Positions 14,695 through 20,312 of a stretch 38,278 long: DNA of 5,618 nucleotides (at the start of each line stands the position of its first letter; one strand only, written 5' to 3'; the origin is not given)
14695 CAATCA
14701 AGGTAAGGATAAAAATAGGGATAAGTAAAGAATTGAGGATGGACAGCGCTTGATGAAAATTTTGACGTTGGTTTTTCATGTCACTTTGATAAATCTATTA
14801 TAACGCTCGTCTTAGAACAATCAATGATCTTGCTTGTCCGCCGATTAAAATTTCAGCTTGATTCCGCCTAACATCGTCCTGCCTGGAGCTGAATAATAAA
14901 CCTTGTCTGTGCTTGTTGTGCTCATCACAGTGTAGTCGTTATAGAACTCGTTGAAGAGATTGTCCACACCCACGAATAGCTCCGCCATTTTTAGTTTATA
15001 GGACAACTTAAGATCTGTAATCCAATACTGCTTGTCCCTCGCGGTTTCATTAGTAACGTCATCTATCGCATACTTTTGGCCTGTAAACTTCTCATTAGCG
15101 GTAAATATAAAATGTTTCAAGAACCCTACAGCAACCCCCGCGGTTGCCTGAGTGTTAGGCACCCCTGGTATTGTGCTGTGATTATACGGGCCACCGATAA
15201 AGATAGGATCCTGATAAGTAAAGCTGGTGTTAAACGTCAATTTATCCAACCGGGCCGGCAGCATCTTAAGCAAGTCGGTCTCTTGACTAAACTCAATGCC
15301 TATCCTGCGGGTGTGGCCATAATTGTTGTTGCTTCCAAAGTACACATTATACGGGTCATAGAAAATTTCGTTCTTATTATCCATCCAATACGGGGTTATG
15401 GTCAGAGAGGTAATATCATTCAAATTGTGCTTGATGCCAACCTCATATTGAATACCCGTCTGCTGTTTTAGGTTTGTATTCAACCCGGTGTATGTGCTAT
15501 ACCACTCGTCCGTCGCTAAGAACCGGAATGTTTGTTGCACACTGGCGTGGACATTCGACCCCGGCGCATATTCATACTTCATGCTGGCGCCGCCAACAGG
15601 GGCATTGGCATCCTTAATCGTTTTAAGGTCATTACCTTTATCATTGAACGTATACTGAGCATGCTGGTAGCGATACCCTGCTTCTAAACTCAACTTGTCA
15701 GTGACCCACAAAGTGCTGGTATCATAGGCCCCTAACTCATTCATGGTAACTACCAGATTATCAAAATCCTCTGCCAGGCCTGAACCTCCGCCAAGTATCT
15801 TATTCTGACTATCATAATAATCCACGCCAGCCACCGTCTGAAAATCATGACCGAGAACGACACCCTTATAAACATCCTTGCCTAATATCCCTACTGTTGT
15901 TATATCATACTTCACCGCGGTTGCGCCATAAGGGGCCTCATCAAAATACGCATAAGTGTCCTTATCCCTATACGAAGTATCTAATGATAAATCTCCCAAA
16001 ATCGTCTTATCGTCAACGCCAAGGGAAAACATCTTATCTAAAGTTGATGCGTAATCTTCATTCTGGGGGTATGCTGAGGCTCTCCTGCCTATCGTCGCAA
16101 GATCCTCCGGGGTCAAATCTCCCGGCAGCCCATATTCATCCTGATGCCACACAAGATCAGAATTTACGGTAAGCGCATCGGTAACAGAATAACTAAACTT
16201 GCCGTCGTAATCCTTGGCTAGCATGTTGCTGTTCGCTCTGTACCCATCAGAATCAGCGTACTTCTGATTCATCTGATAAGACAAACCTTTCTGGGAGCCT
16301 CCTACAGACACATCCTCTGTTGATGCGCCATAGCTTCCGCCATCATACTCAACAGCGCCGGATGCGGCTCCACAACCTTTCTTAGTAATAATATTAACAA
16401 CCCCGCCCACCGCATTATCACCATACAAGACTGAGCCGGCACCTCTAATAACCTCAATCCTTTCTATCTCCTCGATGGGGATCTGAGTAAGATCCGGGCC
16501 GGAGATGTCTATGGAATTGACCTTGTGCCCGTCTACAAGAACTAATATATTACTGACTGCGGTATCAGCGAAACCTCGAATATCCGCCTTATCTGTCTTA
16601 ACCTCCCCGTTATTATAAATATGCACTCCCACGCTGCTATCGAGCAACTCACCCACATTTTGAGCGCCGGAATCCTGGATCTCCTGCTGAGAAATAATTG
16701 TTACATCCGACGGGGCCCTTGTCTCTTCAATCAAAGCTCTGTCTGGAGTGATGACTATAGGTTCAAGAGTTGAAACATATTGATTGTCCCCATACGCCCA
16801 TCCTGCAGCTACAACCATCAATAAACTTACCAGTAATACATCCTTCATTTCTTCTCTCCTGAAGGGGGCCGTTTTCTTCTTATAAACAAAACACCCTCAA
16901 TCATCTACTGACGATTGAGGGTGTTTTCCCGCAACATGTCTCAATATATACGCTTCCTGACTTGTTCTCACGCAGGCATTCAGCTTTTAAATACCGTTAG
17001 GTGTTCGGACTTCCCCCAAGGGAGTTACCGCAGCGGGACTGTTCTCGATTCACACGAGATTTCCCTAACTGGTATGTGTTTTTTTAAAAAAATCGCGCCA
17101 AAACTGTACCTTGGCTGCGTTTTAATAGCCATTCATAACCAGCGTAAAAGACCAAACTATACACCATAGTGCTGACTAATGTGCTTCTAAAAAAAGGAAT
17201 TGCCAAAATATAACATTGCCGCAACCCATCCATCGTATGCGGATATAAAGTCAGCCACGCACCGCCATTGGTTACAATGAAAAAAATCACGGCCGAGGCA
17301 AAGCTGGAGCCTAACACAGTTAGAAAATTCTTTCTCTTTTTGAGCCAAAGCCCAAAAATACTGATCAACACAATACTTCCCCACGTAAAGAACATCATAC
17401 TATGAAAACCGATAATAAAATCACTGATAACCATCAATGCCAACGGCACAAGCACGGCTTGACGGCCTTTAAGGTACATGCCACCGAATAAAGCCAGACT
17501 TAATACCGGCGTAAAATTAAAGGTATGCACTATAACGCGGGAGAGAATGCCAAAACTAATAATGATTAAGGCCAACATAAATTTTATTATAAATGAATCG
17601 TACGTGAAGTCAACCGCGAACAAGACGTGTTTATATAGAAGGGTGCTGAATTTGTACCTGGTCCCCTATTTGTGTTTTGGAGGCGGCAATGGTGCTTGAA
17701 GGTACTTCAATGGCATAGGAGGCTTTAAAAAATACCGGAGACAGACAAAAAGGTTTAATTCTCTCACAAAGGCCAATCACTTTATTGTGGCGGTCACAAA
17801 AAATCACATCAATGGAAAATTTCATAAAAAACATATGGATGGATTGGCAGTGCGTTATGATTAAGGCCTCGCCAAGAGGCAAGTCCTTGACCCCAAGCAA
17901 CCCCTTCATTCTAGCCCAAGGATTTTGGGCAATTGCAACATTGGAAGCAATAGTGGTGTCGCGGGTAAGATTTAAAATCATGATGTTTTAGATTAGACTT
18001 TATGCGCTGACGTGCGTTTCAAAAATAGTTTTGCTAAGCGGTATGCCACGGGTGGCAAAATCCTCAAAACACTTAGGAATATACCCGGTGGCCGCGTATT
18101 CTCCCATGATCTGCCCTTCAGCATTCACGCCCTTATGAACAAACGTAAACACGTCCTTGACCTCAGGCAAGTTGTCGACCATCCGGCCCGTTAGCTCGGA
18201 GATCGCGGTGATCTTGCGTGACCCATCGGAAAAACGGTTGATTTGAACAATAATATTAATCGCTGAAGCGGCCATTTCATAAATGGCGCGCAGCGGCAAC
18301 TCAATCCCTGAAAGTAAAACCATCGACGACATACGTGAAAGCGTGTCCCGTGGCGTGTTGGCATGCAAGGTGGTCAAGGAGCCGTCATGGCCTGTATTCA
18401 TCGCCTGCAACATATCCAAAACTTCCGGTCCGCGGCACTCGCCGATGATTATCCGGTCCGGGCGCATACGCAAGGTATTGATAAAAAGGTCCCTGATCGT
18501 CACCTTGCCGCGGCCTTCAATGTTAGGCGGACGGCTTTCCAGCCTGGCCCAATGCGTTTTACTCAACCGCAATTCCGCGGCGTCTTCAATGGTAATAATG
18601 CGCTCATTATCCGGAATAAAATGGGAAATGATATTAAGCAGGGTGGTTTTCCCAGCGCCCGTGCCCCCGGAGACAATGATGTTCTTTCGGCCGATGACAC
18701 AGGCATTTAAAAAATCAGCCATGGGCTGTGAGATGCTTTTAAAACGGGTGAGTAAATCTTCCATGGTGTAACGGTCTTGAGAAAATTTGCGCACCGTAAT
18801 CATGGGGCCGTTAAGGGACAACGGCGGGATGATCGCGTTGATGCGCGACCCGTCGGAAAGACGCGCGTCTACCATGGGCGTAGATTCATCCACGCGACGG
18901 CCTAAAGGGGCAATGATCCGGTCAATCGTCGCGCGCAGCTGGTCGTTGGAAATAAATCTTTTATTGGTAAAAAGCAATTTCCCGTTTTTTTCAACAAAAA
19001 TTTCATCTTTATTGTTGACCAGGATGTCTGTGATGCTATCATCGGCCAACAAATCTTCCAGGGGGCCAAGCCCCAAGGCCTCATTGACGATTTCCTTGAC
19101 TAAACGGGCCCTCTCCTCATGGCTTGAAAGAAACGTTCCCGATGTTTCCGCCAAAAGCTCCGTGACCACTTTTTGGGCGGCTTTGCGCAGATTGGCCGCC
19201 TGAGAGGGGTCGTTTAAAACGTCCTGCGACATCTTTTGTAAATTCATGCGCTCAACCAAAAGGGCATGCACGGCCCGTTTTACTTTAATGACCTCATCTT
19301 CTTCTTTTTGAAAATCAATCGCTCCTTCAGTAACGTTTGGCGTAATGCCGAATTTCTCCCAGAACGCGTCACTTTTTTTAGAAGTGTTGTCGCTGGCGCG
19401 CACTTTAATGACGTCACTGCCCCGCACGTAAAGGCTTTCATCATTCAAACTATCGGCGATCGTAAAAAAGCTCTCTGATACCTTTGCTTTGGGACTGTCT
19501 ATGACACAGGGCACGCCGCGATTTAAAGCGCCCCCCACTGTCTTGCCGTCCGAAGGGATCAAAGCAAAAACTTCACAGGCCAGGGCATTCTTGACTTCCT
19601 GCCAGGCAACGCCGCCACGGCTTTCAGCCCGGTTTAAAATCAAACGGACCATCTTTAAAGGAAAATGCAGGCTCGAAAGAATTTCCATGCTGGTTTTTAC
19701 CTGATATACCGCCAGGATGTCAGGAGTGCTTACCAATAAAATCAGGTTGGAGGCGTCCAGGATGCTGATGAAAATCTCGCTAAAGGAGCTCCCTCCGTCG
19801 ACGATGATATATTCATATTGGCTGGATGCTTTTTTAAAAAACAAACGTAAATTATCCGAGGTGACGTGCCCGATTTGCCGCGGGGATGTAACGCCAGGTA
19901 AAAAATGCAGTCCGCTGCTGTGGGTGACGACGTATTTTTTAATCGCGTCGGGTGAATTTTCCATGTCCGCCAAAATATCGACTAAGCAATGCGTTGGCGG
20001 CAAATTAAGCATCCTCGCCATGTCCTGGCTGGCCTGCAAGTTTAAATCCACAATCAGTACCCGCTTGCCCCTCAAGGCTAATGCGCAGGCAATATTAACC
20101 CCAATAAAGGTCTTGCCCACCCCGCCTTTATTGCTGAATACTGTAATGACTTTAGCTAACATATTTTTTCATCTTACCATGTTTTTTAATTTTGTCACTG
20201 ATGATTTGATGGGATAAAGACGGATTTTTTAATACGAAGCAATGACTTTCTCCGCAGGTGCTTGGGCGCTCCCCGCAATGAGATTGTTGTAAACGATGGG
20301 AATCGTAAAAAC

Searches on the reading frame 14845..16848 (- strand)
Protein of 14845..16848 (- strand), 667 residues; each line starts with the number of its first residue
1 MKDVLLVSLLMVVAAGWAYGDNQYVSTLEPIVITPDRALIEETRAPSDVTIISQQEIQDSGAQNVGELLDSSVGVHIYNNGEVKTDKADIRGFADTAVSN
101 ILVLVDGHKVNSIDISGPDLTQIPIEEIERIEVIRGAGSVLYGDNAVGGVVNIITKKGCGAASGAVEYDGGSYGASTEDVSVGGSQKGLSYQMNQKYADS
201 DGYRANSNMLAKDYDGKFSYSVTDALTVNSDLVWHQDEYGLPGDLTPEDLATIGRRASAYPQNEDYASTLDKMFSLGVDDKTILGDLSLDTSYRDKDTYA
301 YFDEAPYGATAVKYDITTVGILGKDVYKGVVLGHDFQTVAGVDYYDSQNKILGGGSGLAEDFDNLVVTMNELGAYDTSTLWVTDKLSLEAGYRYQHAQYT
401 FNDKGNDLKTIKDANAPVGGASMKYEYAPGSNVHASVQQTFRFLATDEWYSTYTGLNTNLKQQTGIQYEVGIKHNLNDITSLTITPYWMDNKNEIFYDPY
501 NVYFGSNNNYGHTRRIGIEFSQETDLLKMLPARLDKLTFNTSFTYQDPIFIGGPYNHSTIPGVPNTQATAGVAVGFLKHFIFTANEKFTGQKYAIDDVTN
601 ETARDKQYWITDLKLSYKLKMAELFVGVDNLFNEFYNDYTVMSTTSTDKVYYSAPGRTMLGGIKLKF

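Call 3: search_protein_families(library=pfam, proteins=[window:14845-16848:-], max_evalue=0.1)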
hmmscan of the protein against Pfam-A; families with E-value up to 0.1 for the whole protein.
window:14845-16848:- (667 aa): 2 families
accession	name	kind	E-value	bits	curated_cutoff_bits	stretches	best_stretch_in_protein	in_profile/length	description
PF00593.30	TonB_dep_Rec_b-barrel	-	1.1e-31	111.7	27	1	237-631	24-436/436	TonB dependent receptor-like, beta-barrel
PF07715.20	Plug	-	2.2e-25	89.7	23.9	1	44-150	4-107/107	TonB-dependent Receptor Plug Domain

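Call 4: search_protein_families(library=ncbifam, proteins=[window:14845-16848:-], max_evalue=0.1)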
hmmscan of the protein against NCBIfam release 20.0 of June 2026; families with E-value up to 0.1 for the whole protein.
window:14845-16848:- (667 aa): 27 families (the best 25 are shown)
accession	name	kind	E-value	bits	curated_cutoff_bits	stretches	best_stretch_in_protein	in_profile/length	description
TIGR01783.1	TonB-siderophor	subfamily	7.2e-45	153.8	223.5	2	380-667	371-649/649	TonB-dependent siderophore receptor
TIGR01779.1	TonB-B12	equivalog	1.6e-38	132.7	599.7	2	12-223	12-225/614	TonB-dependent vitamin B12 receptor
TIGR01786.1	TonB-hemlactrns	subfamily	1.1e-31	110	323.75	2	42-157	18-135/719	TonB-dependent hemoglobin/transferrin/lactoferrin family receptor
TIGR01785.1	TonB-hemin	subfamily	6.6e-28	97.5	316.85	2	29-157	2-130/677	TonB-dependent heme/hemoglobin receptor family protein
NF049946.1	TonB_dep_CU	exception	3.5e-26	91.7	700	1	50-638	62-663/683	TonB-dependent receptor, CU motif-type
NF053590.1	TonB_dep_TOL0244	equivalog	5.8e-24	84.6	645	1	43-208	26-192/604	TOL_0244 family TonB-dependent receptor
NF007926.1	PRK10641.1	equivalog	4.4e-22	78.4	836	1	2-525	4-494/617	TonB-dependent vitamin B12 receptor BtuB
NF007478.2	PRK10064.1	equivalog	1e-21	76.9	745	1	29-169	31-171/663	catecholate siderophore receptor CirA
NF010010.0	PRK13483.1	equivalog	4.8e-21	74.4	927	2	4-169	9-176/660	ligand-gated channel protein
NF049944.1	TonB_dep_PUIUD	equivalog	9.9e-19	67.1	850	1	32-239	43-260/686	TonB-dependent receptor, PUIUD motif-type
NF049945.1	TonB_dep_FCYXU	equivalog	3.7e-18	65.5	825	1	20-406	28-417/697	TonB-dependent receptor, FCYXU motif-type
NF049947.1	TonB_dep_PCPU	exception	6.3e-18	64.3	800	1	47-491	52-518/685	TonB-dependent receptor, PCPU motif-type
NF010048.1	PRK13524.1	subfamily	6.2e-17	61.3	493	2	41-215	49-230/744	FepA family TonB-dependent siderophore receptor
NF010651.0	PRK14050.1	equivalog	6.5e-17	60.9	884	2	41-208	75-241/730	TonB-dependent siderophore receptor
NF010012.0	PRK13486.1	equivalog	6.7e-17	61.1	924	2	43-162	40-164/696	TonB-dependent receptor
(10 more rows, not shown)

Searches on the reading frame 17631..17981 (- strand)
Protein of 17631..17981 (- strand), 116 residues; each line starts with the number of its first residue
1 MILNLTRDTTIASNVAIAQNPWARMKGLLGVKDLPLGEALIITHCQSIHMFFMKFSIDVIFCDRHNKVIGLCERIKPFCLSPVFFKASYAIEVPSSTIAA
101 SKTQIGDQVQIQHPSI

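Call 3: search_protein_families(library=pfam, proteins=[window:17631-17981:-], max_evalue=0.1)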
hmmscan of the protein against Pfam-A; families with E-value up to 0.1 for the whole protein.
window:17631-17981:- (116 aa): 2 families
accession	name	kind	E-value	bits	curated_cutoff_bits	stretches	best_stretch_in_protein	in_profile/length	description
PF02643.20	DUF192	-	1.3e-17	64.2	27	1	14-111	2-96/96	Uncharacterized ACR, COG1430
PF04159.19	NB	-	0.095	13.1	27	0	39-83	20-68/100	NB glycoprotein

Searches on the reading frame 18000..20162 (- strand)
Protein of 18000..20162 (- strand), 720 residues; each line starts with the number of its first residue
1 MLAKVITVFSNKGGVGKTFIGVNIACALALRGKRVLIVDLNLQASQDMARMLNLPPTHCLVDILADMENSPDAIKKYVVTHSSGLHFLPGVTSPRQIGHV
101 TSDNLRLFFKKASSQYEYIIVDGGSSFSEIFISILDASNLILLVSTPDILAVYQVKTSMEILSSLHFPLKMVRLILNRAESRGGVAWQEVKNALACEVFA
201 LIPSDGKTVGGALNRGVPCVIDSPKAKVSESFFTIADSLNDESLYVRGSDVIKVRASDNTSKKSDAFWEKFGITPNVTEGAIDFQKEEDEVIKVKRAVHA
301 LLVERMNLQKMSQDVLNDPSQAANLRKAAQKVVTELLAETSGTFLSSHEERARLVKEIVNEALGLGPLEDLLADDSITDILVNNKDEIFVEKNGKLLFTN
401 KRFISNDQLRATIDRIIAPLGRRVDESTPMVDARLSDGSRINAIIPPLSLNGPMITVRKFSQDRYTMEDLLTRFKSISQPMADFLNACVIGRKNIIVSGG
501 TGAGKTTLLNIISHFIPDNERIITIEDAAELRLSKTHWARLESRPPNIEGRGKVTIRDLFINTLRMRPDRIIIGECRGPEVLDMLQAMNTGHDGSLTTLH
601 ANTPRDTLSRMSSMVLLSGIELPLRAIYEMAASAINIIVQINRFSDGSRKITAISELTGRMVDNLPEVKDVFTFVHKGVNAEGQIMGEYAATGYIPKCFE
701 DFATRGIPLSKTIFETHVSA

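Call 3: search_protein_families(library=pfam, proteins=[window:18000-20162:-], max_evalue=0.1)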
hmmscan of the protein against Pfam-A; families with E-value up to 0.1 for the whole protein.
window:18000-20162:- (720 aa): 22 families
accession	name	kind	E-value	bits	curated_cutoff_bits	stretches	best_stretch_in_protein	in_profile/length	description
PF00437.27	T2SSE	-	4.3e-58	197.2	24.9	1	363-639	3-273/370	Type II/IV secretion system protein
PF13614.12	AAA_31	-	6.2e-17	62.5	27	1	4-158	2-160/177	AAA domain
PF01656.29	CbiA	-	8.6e-15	55.2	25.4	1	6-205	1-112/125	CobQ/CobB/MinD/ParA nucleotide binding domain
PF10609.15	ParA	-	2.2e-13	50.7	27.1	1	3-238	3-244/246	NUBPL iron-transfer P-loop NTPase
PF00142.24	Fer4_NifH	-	2.1e-05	24.6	25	1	10-66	6-61/271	4Fe-4S iron sulfur cluster binding proteins, NifH/frxC family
PF13245.12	AAA_19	-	2.5e-05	24.9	25.1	1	490-520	9-39/134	AAA domain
PF06564.18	CBP_BcsQ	-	0.00012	22.1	21.3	1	5-149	3-149/234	Cellulose biosynthesis protein BcsQ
PF00005.33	ABC_tran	-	0.00031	21.8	25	1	494-528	13-47/137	ABC transporter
PF09140.17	MipZ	-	0.00043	20.1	20.7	1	5-50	2-46/262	ATPase MipZ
PF20720.3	nSTAND3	-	0.00087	19.5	27.2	0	492-531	17-57/155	Novel STAND NTPase 3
PF07015.17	VirC1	-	0.00095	19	24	0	4-39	2-37/231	VirC1 protein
PF25199.1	nSTAND_NTPase5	-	0.0019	18.5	34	0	491-539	40-90/145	Novel STAND NTPase 5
PF02374.21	ArsA_ATPase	-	0.0025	17.5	24.3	1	7-39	4-36/305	Anion-transporting ATPase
PF13604.12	AAA_30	-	0.0035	17.5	27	0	491-519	17-45/191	AAA domain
PF13481.12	AAA_25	-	0.0086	16.2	27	0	4-37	33-65/195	AAA domain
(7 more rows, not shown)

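Call 4: search_protein_families(library=ncbifam, proteins=[window:18000-20162:-], max_evalue=0.1)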
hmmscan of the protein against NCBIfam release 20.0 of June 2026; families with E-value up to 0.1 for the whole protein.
window:18000-20162:- (720 aa): 73 families (the best 25 are shown)
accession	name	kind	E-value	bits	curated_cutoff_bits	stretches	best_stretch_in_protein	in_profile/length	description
TIGR03819.1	heli_sec_ATPase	hypoth_equivalog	3e-95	319.3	373.15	1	323-655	11-339/340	TadA family conjugal transfer-associated ATPase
TIGR02788.1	VirB11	equivalog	1.3e-66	224.8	249.95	1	372-654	2-306/308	P-type DNA transfer ATPase VirB11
NF010475.0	PRK13900.1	equivalog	4.5e-59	200.2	389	2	480-654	148-322/333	type IV secretion system ATPase VirB11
TIGR02782.1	TrbB_P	equivalog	3.4e-54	184.2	304.55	1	369-659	15-295/303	P-type conjugative transfer ATPase TrbB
NF058587.1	archaellum_moto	equivalog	2.1e-53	181.9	550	1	305-661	89-437/527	archaellum flagellar ATPase motor FlaI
NF010469.0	PRK13894.1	subfamily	1.8e-47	162.3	508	1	366-659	25-309/320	conjugal transfer ATPase TrbB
NF010407.0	PRK13833.1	subfamily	2.1e-38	132.6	499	1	349-654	5-297/323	conjugal transfer protein TrbB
NF010425.0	PRK13851.1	equivalog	4.1e-35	121.3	461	2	481-646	151-317/344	type IV secretion system protein VirB11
NF053672.1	bindosome_BasE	exception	1.8e-34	119.4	1000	1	397-660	175-433/512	bindosome assembly system ATPase subunit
TIGR01969.1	minD_arch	subfamily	1.6e-26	93.1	201.75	1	5-242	2-233/251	cell division ATPase MinD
TIGR01968.1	minD_bact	equivalog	6.1e-23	81.5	212.9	1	3-245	1-242/261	septum site-determining protein MinD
NF041546.1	ParA_partition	equivalog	1.3e-17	64.1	180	2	5-48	1-44/203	ParA family partition ATPase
TIGR02525.1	plasmid_TraJ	equivalog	2.4e-14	53.1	368.3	1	496-616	153-274/372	plasmid transfer ATPase TraJ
NF041000.1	ATPase_ComGA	equivalog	5e-14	51.9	300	1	494-615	130-246/267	competence type IV pilus ATPase ComGA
TIGR03371.1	cellulose_yhjQ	equivalog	2e-12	47.1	157.85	1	4-177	2-176/246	cellulose biosynthesis protein BcsQ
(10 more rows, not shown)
